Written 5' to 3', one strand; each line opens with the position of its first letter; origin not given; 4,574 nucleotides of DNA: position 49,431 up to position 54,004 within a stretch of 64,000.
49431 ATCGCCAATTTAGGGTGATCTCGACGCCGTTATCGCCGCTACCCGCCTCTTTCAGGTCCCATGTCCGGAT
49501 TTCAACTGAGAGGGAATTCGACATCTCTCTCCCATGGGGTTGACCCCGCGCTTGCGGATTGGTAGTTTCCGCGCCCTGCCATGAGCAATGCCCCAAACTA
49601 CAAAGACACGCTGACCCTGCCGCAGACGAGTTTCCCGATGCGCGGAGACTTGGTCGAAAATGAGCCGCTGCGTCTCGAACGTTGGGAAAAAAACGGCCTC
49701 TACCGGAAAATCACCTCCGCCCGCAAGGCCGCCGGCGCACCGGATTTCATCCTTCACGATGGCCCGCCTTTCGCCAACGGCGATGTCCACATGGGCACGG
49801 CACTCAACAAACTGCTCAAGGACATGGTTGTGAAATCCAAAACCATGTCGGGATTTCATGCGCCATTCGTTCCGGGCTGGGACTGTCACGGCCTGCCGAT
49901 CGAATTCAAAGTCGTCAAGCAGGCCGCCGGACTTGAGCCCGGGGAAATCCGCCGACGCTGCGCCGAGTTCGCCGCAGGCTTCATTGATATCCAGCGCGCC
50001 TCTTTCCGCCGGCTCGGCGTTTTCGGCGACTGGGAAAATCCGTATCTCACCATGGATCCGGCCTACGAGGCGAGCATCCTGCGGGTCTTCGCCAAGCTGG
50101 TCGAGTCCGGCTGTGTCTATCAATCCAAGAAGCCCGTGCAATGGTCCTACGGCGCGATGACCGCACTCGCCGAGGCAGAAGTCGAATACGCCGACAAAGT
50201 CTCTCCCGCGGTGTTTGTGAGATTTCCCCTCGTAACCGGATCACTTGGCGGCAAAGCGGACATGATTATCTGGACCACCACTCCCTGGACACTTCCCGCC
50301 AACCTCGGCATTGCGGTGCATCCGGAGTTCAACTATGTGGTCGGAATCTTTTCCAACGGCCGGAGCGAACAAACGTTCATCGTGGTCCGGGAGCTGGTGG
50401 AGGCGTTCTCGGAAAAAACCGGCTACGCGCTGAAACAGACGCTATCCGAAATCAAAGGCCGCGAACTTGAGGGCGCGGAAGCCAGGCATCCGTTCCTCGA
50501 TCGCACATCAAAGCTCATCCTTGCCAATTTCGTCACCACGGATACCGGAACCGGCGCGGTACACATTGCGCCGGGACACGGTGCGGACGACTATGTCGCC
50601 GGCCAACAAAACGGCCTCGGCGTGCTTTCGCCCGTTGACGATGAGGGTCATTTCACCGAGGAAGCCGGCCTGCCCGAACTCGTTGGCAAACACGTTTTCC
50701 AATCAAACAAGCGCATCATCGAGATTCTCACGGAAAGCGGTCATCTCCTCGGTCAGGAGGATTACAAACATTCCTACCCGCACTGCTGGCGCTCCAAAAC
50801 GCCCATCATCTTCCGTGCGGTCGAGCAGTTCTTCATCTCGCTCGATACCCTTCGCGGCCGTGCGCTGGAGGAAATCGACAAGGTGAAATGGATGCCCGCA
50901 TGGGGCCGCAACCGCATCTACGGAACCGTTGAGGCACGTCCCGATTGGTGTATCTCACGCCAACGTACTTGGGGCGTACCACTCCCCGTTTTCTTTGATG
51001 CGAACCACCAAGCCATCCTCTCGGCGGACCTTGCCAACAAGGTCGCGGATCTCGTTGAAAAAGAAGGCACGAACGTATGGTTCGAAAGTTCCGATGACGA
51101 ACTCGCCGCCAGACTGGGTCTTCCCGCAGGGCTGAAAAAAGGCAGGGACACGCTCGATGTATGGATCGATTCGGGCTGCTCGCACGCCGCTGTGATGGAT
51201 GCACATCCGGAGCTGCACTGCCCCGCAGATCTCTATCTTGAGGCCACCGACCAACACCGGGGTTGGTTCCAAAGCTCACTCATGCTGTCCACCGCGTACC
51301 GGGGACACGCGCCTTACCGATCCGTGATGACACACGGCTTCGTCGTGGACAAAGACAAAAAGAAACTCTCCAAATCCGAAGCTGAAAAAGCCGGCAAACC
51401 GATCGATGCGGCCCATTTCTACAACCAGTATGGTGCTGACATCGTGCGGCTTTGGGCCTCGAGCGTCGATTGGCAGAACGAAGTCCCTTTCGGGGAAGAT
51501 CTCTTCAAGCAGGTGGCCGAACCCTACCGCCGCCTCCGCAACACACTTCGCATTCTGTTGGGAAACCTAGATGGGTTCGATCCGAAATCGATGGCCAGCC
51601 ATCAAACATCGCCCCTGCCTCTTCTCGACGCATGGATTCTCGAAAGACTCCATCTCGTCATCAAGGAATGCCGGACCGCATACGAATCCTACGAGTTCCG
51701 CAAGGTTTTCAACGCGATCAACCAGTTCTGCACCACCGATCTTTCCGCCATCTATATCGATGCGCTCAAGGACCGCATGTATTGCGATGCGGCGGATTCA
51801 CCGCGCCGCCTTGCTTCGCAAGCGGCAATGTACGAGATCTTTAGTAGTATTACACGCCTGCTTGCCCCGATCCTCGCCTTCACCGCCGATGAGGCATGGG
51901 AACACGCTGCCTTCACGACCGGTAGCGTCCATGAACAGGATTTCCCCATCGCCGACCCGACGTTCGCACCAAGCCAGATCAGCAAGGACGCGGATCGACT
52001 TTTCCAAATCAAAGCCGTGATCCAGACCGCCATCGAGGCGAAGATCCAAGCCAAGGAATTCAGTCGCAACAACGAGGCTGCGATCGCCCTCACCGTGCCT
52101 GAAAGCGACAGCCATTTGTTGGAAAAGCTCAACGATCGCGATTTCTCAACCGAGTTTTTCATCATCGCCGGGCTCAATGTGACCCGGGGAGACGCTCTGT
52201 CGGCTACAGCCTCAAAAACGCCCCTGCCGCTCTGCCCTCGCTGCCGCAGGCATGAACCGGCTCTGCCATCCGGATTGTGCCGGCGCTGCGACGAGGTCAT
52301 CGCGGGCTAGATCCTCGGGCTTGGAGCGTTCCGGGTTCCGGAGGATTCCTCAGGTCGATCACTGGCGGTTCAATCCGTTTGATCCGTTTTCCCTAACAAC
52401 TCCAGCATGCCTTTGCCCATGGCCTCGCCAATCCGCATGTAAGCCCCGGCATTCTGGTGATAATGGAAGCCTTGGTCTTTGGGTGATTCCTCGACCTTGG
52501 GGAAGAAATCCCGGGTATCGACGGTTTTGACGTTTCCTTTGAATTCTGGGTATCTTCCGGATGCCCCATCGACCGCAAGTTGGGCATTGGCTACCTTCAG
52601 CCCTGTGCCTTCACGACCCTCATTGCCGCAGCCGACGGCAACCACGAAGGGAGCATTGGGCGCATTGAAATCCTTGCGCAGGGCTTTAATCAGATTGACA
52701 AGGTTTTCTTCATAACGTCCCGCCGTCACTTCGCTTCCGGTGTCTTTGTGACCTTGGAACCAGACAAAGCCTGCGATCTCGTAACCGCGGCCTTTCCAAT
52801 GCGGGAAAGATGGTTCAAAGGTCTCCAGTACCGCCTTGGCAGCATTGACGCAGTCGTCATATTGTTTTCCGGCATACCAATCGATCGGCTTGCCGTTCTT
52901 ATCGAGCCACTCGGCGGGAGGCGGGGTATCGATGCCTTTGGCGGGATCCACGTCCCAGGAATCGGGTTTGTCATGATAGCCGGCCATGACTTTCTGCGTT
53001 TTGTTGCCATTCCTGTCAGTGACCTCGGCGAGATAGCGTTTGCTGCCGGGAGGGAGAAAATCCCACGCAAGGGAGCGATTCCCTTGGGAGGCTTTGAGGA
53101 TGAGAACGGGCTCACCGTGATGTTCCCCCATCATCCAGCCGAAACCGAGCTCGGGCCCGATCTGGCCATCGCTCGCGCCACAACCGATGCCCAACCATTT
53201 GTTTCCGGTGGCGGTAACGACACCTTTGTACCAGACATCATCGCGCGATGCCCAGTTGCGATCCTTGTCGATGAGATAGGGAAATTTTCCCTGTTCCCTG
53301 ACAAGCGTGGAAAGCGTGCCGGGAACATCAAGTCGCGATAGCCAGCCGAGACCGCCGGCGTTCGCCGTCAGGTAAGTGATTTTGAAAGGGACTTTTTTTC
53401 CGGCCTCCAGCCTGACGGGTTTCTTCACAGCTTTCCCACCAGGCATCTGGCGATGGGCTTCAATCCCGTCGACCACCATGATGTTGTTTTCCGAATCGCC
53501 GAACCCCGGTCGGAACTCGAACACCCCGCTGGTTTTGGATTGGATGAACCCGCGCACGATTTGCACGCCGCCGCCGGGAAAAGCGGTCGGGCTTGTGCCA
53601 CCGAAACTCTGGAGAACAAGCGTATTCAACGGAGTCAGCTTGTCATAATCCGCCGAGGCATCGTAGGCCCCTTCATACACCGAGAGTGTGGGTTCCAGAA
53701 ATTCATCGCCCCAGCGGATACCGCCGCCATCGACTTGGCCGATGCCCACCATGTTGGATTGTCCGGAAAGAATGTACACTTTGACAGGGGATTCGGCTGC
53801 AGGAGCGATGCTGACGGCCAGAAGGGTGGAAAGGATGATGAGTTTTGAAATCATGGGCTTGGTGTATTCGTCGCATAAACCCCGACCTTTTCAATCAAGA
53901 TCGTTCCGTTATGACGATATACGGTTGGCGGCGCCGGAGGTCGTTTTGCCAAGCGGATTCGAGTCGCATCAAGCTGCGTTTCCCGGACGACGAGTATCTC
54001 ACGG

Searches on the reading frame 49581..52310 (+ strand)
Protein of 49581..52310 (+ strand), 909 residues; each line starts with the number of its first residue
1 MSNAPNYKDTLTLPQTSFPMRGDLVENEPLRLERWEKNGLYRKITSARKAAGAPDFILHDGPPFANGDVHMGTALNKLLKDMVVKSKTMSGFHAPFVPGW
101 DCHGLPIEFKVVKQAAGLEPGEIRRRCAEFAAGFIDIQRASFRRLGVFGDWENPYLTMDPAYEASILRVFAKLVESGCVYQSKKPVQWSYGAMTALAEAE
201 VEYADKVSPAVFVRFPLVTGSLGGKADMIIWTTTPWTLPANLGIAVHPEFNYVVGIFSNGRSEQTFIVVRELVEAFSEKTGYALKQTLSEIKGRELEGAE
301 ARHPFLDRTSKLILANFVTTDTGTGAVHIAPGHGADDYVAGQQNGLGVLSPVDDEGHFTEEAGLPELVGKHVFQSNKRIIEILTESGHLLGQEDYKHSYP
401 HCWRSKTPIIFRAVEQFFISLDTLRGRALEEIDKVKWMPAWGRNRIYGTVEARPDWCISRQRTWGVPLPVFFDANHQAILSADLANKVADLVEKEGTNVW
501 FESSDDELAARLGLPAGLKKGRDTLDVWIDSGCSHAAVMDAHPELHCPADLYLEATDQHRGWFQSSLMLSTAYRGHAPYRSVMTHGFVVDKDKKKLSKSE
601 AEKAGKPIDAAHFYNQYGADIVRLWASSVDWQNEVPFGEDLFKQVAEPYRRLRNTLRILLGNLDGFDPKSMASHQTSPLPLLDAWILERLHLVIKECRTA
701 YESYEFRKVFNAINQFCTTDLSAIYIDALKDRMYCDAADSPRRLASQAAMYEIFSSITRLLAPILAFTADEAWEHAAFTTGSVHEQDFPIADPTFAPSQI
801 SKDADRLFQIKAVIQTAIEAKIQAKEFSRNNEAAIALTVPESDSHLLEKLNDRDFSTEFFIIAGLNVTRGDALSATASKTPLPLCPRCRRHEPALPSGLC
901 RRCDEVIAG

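Call 12: search_protein_families(library=pfam, proteins=[window:49581-52310:+], max_evalue=0.001)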
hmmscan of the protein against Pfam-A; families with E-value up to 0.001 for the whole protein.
window:49581-52310:+ (909 aa): 4 families
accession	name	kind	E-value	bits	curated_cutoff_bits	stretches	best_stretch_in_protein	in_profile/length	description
PF00133.28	tRNA-synt_1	-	5.3e-117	391.5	22.7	1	32-633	3-409/414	tRNA synthetases class I (I, L, M and V)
PF08264.19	Anticodon_1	-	2.7e-31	108.9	25.1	1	683-835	1-146/148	Anticodon-binding domain of tRNA ligase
PF09334.17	tRNA-synt_1g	-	1.1e-13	51.1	20.1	1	63-202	8-136/391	tRNA synthetases class I (M)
PF13603.12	tRNA-synt_1_2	-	1.8e-05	24.8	25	1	228-349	23-137/185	Leucyl-tRNA synthetase, editing domain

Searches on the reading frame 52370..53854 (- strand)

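Call 12: search_protein_families(library=pfam, proteins=[window:52370-53854:-], max_evalue=0.001)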
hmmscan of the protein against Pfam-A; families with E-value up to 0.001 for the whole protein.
window:52370-53854:- (494 aa): 1 family
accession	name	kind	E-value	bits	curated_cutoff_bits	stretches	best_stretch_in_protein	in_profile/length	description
PF03629.24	SASA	-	4.5e-20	72.7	24.8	1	320-484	91-225/226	Carbohydrate esterase, sialic acid-specific acetylesterase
